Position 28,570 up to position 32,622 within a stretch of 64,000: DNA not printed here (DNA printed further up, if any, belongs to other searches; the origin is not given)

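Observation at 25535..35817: MoxR AAA+ / DUF58-transglutaminase module nested inside an ATPase-less Opp-type permease + SBP transcription unit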

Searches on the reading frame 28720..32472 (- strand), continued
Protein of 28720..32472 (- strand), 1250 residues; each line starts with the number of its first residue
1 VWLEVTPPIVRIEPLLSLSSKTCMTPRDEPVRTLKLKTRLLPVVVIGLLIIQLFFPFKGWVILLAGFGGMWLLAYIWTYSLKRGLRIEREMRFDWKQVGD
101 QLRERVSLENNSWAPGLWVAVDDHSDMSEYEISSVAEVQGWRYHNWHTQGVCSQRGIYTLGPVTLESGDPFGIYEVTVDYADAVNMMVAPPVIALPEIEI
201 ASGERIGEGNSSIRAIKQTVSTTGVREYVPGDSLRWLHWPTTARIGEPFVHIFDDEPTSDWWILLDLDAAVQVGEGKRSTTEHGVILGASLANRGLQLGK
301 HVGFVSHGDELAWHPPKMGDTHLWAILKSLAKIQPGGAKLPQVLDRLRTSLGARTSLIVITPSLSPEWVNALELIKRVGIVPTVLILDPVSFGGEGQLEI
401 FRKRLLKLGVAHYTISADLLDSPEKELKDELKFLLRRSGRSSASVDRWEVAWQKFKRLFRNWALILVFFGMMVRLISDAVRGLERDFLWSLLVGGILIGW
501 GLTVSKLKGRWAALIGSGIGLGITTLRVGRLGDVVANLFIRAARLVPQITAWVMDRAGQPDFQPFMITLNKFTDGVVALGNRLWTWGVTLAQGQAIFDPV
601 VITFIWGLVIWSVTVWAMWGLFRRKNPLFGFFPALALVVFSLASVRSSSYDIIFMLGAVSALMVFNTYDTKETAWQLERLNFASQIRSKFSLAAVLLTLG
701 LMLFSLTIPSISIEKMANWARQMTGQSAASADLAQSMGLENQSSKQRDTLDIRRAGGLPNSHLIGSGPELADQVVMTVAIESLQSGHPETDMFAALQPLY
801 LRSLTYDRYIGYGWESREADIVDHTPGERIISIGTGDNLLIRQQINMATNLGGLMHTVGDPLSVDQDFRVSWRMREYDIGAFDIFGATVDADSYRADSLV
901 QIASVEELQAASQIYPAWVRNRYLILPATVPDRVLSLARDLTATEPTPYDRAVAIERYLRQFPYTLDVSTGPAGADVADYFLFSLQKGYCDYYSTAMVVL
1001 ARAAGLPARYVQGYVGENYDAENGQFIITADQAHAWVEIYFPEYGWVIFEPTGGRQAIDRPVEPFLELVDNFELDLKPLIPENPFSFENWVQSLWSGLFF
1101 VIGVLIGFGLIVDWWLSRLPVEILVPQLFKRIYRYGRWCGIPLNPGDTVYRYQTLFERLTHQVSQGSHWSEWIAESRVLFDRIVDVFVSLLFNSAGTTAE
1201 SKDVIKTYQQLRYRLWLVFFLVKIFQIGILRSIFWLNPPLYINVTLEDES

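Call 60: search_solved_structures(query=window:28720-32403:-, max_evalue=0.01, show_alignments=1)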
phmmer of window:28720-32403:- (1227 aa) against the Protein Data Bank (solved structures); distinct sequences matched with E-value up to 0.01: 1.
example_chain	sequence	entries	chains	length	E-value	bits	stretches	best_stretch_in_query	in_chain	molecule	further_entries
6g49_A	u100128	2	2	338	6.9e-20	73.4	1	889-1030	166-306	Protein-glutamine gamma-glutamyltransferase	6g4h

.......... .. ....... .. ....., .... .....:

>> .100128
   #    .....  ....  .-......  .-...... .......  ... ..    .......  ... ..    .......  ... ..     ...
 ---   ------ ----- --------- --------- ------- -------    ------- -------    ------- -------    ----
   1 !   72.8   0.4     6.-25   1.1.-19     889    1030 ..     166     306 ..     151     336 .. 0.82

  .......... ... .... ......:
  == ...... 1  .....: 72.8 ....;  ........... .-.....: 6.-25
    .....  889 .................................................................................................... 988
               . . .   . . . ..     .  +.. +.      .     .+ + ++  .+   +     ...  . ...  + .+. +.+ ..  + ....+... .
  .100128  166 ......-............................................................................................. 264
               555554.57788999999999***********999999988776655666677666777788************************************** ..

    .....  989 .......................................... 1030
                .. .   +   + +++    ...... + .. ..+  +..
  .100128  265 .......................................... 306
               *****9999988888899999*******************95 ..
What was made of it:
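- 28720..32403 (-): DUF58~TgpA fusion protein (1227 aa). Predicted layout: 2 TM, cytoplasmic DUF58 domain, 7 TM, extracytoplasmic transglutaminase-like Cys-His-Glu domain, 1 TM, cytoplasmic tail. PDB 6g49 (TgpA), E 7e-20 (call 60).
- Closest known: Pseudomonas aeruginosa PA2875-PA2874-PA2873. Same: The window protein matches the solved TgpA periplasmic domain 6g49 at E 7e-20, with the catalytic Cys and His aligned (call 60).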

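Call 61: list_cluster_members(proteins=[P0001, P0058])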
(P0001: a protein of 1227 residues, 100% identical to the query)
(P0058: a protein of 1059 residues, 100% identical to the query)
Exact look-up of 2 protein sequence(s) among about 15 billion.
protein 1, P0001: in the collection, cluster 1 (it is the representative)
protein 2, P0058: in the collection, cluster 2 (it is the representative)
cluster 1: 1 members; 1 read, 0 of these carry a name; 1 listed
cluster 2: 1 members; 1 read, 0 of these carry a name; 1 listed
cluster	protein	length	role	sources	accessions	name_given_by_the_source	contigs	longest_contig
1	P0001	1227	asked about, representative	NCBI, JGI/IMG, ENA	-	-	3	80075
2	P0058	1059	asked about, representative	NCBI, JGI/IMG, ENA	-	-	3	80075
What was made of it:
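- Tried and rejected: The cluster look-up returned no names (call 61).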

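Call 70: search_protein_families(library=ncbifam, proteins=[window:28720-32403:-], max_evalue=0.00001)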
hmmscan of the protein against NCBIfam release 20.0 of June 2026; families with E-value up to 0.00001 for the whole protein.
window:28720-32403:- (1227 aa): 0 families

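Call 71: search_protein_families(library=padloc, proteins=[window:28720-32403:-], max_evalue=0.001)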
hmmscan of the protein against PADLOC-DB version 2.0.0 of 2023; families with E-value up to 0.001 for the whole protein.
window:28720-32403:- (1227 aa): 0 families

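Call 90: search_protein_representatives(protein=window:28804-32403:-)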
Query: 1200 residues. Proteins with E-value up to 0.001 (for the whole library): 46868; up to 1e-10: 24044; up to 1e-30: 2624. The best 150 are listed.
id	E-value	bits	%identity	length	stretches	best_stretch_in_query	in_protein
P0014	0.0e+00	1478.6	54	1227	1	1-1198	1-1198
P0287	1.1e-289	980.4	42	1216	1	12-1152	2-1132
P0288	7.9e-287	970.9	41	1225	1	5-1198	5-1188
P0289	8.9e-239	811.7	38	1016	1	211-1198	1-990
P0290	1.1e-204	698.8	45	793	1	450-1200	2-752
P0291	7.8e-186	636.4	41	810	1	435-1200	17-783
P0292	2.6e-173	594.9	51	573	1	645-1199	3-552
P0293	5.7e-169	580.5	41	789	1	435-1195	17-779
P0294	1.7e-163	562.4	48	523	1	503-1024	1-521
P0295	2.1e-161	555.5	39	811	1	433-1195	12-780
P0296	1.7e-152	525.9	40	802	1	439-1195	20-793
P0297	6.7e-150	517.4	39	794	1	439-1196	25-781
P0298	2.0e-146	505.8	36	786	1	438-1197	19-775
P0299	7.4e-146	504.0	39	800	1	440-1195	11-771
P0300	8.8e-145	500.4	51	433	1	9-429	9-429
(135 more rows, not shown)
